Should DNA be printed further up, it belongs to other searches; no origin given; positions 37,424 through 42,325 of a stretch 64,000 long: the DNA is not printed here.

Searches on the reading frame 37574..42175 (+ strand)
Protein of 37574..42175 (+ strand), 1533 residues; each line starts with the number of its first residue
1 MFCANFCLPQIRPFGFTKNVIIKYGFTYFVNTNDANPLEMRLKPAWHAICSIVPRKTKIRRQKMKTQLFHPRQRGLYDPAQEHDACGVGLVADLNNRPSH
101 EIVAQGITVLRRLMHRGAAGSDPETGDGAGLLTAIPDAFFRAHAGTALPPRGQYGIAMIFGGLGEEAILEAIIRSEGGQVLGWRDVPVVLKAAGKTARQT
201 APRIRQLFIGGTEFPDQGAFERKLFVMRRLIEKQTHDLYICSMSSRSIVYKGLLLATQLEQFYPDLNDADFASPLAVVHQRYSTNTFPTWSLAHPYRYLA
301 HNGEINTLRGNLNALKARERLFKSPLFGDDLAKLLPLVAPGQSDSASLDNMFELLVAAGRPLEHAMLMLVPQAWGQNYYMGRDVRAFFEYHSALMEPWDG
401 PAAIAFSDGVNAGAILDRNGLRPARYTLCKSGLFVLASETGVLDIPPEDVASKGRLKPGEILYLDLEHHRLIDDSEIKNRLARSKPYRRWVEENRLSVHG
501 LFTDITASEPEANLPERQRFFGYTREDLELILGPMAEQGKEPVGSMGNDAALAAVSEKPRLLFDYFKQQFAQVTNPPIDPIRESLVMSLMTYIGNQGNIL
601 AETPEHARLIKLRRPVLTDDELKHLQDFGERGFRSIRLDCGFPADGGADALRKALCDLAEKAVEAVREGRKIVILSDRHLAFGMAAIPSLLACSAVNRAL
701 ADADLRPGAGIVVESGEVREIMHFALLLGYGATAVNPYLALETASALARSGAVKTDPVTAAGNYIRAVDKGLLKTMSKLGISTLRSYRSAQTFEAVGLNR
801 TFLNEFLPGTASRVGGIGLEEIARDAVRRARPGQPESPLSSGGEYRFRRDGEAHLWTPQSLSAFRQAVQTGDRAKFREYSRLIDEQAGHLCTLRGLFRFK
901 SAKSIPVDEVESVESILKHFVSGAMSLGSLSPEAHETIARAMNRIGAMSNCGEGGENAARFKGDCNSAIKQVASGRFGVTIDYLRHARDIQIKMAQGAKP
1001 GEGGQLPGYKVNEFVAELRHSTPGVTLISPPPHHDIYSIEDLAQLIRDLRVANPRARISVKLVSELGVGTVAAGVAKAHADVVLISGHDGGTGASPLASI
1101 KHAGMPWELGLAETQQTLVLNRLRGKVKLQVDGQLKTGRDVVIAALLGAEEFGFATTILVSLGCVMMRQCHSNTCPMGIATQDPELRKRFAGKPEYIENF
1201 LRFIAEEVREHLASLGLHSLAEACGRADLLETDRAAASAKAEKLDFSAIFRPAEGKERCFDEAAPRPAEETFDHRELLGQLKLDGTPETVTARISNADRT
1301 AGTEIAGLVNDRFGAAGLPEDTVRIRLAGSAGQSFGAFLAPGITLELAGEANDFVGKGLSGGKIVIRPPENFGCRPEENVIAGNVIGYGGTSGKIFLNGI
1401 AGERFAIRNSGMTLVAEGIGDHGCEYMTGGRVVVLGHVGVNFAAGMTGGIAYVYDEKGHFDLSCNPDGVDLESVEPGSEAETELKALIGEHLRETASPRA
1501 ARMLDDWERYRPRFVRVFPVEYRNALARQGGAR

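Call 93: search_protein_families(library=pfam, proteins=[window:37574-42175:+], max_evalue=0.001)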
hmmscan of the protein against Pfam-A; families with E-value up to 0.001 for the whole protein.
window:37574-42175:+ (1533 aa): 4 families
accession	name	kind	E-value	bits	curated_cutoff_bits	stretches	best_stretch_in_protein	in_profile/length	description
PF00310.26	GATase_2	-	3.3e-163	543.8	19.9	1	86-490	1-420/420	Glutamine amidotransferases class-II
PF01645.23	Glu_synthase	-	2.5e-145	484.8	20.4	1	862-1217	9-368/369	Conserved region in glutamate synthase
PF04898.20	Glu_syn_central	-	8.3e-109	363.7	22.8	1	517-799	2-277/277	Glutamate synthase central domain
PF01493.24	GXGXG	-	1.3e-76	256.9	32.5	1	1293-1477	2-186/190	GXGXG motif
